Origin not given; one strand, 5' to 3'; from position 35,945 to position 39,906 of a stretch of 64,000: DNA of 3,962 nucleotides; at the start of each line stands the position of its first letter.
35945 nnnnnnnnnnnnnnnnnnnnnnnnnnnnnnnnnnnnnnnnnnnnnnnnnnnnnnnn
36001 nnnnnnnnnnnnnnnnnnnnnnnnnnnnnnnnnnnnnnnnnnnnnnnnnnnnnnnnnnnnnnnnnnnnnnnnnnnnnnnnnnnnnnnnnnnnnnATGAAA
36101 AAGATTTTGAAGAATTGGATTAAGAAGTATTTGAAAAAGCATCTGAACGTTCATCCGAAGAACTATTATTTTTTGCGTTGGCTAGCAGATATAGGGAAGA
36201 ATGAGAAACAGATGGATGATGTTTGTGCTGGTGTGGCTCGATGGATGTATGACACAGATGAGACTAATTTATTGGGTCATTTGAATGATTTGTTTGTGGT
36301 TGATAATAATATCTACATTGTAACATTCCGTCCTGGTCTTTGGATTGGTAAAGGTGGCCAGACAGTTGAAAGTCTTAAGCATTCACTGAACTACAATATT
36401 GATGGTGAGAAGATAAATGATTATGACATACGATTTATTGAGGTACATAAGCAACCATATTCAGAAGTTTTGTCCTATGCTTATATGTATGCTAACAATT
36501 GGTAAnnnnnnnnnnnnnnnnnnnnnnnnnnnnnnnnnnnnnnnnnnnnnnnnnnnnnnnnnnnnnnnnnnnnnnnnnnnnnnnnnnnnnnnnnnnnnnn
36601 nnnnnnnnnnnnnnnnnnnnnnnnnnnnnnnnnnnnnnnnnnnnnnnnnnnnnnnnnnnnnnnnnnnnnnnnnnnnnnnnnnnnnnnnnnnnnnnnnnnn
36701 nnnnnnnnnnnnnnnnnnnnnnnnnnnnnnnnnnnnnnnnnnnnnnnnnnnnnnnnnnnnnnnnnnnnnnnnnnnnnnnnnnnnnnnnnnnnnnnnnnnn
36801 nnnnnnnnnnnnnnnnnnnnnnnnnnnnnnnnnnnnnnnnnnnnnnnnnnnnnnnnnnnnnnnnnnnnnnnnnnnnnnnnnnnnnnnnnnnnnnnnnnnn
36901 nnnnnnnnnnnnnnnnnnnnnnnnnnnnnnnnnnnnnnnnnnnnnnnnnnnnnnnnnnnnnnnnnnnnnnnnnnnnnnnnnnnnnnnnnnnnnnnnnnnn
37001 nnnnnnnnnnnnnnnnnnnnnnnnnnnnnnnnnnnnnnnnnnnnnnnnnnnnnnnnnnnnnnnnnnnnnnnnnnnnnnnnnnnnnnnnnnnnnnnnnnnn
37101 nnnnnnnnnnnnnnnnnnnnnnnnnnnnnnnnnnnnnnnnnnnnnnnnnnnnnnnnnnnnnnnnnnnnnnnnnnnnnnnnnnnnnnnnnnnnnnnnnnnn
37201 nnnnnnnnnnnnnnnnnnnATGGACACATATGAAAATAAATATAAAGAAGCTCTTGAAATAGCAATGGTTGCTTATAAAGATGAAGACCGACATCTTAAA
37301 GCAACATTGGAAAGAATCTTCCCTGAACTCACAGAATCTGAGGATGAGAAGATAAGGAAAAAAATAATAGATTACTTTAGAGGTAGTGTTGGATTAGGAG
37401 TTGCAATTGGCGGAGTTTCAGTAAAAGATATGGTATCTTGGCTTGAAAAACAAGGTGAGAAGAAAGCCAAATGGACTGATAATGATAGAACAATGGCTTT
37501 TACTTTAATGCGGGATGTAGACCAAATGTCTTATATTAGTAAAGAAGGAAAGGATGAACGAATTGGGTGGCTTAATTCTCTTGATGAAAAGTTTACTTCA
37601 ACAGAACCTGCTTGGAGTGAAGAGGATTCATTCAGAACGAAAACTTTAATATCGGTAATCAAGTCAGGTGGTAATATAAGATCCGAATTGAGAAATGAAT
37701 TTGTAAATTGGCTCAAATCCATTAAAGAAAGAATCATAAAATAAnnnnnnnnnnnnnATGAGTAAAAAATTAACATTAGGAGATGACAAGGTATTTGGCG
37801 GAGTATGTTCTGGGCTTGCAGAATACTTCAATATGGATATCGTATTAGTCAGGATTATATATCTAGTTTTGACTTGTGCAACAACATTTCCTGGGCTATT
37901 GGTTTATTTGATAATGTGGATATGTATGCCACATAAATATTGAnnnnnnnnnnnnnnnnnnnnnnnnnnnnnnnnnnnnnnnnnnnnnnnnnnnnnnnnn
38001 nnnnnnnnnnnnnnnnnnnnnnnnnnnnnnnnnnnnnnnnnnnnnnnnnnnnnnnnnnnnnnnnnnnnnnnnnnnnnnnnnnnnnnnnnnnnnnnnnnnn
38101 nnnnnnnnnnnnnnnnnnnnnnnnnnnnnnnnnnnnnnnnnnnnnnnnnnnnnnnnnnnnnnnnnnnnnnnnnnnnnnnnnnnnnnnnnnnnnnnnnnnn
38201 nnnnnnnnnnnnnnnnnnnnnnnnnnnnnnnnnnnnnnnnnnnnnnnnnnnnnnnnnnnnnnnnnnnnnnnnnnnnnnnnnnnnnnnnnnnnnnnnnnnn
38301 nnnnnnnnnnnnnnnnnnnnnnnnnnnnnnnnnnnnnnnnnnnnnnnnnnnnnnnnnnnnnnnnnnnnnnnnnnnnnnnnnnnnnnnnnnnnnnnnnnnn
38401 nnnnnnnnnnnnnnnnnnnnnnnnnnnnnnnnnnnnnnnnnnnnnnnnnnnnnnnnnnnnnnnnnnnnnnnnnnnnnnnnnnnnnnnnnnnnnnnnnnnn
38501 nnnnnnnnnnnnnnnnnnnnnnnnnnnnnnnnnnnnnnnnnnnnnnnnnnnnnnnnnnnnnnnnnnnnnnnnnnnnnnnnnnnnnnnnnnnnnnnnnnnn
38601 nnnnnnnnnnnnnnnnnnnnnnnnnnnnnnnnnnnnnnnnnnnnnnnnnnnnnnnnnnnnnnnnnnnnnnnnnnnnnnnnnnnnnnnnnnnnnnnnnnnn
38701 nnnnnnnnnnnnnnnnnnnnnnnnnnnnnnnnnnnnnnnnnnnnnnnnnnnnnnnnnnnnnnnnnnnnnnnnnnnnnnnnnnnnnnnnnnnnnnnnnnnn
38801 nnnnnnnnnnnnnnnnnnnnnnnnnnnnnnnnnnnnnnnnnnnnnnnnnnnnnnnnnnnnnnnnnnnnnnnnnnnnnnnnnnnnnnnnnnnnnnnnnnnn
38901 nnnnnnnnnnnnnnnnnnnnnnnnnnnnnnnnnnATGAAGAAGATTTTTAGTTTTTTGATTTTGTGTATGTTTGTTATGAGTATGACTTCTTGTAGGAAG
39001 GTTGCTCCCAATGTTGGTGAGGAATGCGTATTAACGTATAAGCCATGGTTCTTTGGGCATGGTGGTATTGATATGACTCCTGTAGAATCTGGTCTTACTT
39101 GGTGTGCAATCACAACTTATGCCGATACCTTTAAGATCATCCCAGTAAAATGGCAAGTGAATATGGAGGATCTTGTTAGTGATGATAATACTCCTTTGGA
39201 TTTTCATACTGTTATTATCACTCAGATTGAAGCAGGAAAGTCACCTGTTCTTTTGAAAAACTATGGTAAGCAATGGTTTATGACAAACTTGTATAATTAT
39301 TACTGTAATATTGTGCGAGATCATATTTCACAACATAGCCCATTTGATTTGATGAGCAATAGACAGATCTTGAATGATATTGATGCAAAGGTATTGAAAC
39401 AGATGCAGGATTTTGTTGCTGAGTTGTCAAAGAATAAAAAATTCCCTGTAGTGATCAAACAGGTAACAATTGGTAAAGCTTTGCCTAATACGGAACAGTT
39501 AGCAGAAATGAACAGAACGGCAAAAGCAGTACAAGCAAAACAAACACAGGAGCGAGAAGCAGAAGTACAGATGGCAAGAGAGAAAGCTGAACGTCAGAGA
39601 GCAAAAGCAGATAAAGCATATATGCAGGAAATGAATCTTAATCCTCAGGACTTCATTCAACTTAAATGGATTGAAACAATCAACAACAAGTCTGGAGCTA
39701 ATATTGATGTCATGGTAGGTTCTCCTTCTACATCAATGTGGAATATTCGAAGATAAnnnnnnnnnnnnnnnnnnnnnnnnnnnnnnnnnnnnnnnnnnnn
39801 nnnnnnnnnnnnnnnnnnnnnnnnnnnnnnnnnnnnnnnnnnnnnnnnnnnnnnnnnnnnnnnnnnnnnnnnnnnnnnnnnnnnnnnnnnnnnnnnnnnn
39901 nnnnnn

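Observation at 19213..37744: Family B: four dispersed modular proteins built from repeated FPEL / WD(I)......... / PATKEQ...AGYEWD / NWLKSIK blocks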

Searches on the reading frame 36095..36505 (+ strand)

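Call 77: search_protein_families(library=pfam, proteins=[window:36095-36505:+], max_evalue=0.001)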
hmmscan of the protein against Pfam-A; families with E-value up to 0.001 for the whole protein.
window:36095-36505:+ (136 aa): 1 family
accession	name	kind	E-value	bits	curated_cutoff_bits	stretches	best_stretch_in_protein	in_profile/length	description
PF07650.23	KH_2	-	0.00027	21.1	22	1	71-107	27-66/78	KH domain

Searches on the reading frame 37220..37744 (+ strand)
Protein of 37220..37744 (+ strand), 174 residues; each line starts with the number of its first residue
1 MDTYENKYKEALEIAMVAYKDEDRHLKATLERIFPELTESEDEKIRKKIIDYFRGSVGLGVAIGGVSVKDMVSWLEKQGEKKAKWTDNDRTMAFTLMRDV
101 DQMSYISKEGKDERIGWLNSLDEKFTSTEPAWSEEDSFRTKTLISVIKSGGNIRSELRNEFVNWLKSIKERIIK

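Call 4: search_protein_families(library=pfam, proteins=[window:37220-37744:+], max_evalue=1)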
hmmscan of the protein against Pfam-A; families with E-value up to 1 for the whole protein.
window:37220-37744:+ (174 aa): 0 families

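Call 5: search_protein_families(library=phrogs, proteins=[window:37220-37744:+], max_evalue=0.1)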
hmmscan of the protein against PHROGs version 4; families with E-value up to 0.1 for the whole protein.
window:37220-37744:+ (174 aa): 1 family
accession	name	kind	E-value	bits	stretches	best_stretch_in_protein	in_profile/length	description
phrog_6363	-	unknown function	0.048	15.3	0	67-98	21-51/99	-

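Call 23: find_homologous_proteins(query=window:37220-37744:+, max_evalue=0.001)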
Query window:37220-37744:+ (174 aa): 572 proteins with E <= 0.001 among 716 candidates; the best 120 are listed.
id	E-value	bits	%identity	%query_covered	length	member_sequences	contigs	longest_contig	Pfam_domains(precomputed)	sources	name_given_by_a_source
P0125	8.1e-104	363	97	100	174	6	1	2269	-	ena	-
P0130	2.2e-50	189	72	73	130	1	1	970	-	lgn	-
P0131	7.0e-44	168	64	72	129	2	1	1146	-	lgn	-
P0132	1.3e-38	151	48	95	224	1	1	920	-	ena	-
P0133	2.4e-38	150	59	72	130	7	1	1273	-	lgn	-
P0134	8.6e-38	148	57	73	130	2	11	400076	-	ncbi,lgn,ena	-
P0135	1.1e-37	148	58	68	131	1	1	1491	-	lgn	-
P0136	1.5e-37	147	58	73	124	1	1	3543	-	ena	-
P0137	4.1e-37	146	57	73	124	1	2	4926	-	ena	-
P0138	4.6e-37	146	61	68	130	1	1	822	-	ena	-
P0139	4.9e-36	142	57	73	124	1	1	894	-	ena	-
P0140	1.8e-35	141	57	73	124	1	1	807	-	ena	-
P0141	3.6e-35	140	57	73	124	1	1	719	-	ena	-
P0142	4.4e-35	139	59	68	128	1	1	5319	-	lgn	-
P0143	6.6e-35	139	56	73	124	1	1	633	-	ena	-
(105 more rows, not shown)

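Call 44: predict_structure(alignment_id=A2)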
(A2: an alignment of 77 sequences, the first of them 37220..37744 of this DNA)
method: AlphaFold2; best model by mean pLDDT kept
length: 174 residues; sequences in the alignment: 77
mean_pLDDT: 84.0   pTM: 0.62
mean pLDDT of the five models: 84.0, 83.9, 83.1, 82.1, 79.8
residues with pLDDT >= 90: 47; 70-90: 111; 50-70: 16; < 50: 0
segments of 3 or more residues with pLDDT < 50: none
pLDDT, mean of each block of 10 residues (from residue 1): 83 86 83 84 88 84 84 84 70 92 94 93 67 84 88 86 87 65
secondary structure, 60 per line:
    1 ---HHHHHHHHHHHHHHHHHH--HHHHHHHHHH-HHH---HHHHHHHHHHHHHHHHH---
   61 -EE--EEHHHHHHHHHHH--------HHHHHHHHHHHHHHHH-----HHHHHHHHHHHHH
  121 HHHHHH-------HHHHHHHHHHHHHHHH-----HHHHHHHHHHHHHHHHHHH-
elements in order: H4-21 H24-33 H41-57 H68-78 H87-102 H108-126 H134-149 H155-173

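Call 61: search_protein_families(library=ncbifam, proteins=[window:37220-37744:+], max_evalue=0.1)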
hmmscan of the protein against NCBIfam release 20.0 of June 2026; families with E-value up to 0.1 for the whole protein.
window:37220-37744:+ (174 aa): 0 families

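Call 62: search_protein_families(library=padloc, proteins=[window:37220-37744:+], max_evalue=0.1)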
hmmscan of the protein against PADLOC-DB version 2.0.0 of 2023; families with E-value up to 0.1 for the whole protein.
window:37220-37744:+ (174 aa): 0 families

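Call 81: search_protein_families(library=pfam, alignment_id=A2, max_evalue=0.5)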
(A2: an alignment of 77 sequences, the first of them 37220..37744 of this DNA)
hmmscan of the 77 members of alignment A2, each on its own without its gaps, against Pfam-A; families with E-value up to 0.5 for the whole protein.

A. member 1, window:37220-37744:+ (174 aa): 0 families

B. families by the number of members that match (of 77 scanned): 133 families (the first 25 are shown)
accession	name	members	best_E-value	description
PF23161.1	HTH_RNase_II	6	0.0022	Double HTH domain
PF20512.3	PMI_typeI_hel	5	0.0027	Phosphomannose isomerase type I, helical insertion domain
PF20936.3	GCIP_C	4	0.0087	Grap2 and cyclin-D-interacting, C-terminal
PF17832.7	Pre-PUA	4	0.017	Pre-PUA-like domain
PF17278.7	DUF5343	3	0.00011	Family of unknown function (DUF5343)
PF14316.11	DUF4381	3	0.0017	Domain of unknown function (DUF4381)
PF16511.11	FERM_f0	3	0.015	N-terminal or F0 domain of Talin-head FERM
PF20636.2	SMN_G2-BD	3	0.029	Survival Motor Neuron, Gemin2-binding domain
PF08349.16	DUF1722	2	0.00074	Protein of unknown function (DUF1722)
PF04963.19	Sigma54_CBD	2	0.0045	Sigma-54 factor, core binding domain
PF11900.14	DUF3420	2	0.023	Domain of unknown function (DUF3420)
PF18593.6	CdiI_2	2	0.032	CdiI immunity protein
PF13419.12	HAD_2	2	0.032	Haloacid dehalogenase-like hydrolase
PF06657.18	Cep57_MT_bd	2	0.054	Centrosome microtubule-binding domain of Cep57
PF13463.12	HTH_27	2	0.1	Winged helix DNA-binding domain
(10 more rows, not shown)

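Call 87: search_solved_structures(query=A2, max_evalue=10)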
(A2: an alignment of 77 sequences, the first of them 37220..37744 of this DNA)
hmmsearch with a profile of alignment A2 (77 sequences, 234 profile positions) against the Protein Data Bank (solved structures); distinct sequences matched with E-value up to 10: 14.
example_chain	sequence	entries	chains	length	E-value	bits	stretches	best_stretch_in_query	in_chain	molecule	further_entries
8f7h_A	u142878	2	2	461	0.15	14.7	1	76-93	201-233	Surfactin synthetase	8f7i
6ry3_A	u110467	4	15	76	0.21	14.2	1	184-227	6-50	Protein WUSCHEL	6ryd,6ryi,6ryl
2j0n_A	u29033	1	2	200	0.65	12.6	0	126-177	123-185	INVASIN IPAD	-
2jaa_A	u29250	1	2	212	0.67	12.6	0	126-177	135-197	INVASIN IPAD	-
8f7f_A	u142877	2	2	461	0.72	12.5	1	76-93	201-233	Surfactin synthetase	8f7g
8v5e_A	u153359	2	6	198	0.72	12.5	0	111-177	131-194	Invasin IpaD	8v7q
8v7s_A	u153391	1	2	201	0.8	12.3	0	126-177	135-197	Invasin IpaD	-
4d3e_D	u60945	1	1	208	0.82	12.3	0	126-177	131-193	INVASIN IPAD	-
8v5c_A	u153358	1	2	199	1.3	11.6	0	126-177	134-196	Invasin IpaD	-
4oby_A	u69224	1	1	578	1.7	11.2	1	76-110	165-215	Arginine--tRNA ligase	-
5yym_A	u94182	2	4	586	1.8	11.2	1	76-110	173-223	Arginine--tRNA ligase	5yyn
5b63_A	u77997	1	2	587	1.8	11.2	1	76-110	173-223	Arginine--tRNA ligase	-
3jqh_A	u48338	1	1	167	4.3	9.9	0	146-226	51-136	C-type lectin domain family 4 member M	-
8qyd_A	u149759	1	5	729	8.3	9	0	155-202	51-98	Anti-phage defense ZorAB system ZorA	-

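Call 91: search_dna_similar(query=window:37220-37744:+, collection=phages, mode=protein, max_evalue=0.1, max_rows=15)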
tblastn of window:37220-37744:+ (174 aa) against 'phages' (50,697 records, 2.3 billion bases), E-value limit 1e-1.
No match.

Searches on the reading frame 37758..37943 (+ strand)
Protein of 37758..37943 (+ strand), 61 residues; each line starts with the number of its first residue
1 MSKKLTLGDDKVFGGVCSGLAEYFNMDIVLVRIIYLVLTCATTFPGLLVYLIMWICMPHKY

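Call 77: search_protein_families(library=pfam, proteins=[window:37758-37943:+], max_evalue=0.001)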
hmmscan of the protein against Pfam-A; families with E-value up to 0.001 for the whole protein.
window:37758-37943:+ (61 aa): 1 family
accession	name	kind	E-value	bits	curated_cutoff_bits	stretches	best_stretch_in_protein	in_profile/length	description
PF04024.17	PspC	-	6.9e-22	77.5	25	1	7-59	5-57/58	PspC domain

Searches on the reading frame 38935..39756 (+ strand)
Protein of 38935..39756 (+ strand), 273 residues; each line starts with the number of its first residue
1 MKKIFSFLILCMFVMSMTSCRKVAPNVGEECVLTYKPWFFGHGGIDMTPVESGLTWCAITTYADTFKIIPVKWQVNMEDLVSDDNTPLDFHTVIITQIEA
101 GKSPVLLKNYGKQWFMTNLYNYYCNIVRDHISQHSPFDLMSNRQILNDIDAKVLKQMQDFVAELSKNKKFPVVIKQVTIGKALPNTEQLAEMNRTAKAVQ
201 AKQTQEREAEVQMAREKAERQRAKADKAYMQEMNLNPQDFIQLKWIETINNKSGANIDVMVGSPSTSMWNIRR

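Call 77: search_protein_families(library=pfam, proteins=[window:38935-39756:+], max_evalue=0.001)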
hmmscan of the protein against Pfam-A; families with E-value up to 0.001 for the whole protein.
window:38935-39756:+ (273 aa): 1 family
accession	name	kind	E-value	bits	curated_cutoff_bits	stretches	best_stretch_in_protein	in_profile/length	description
PF01145.31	Band_7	-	1.2e-12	48.7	23.6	1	42-210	14-173/176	SPFH domain / Band 7 family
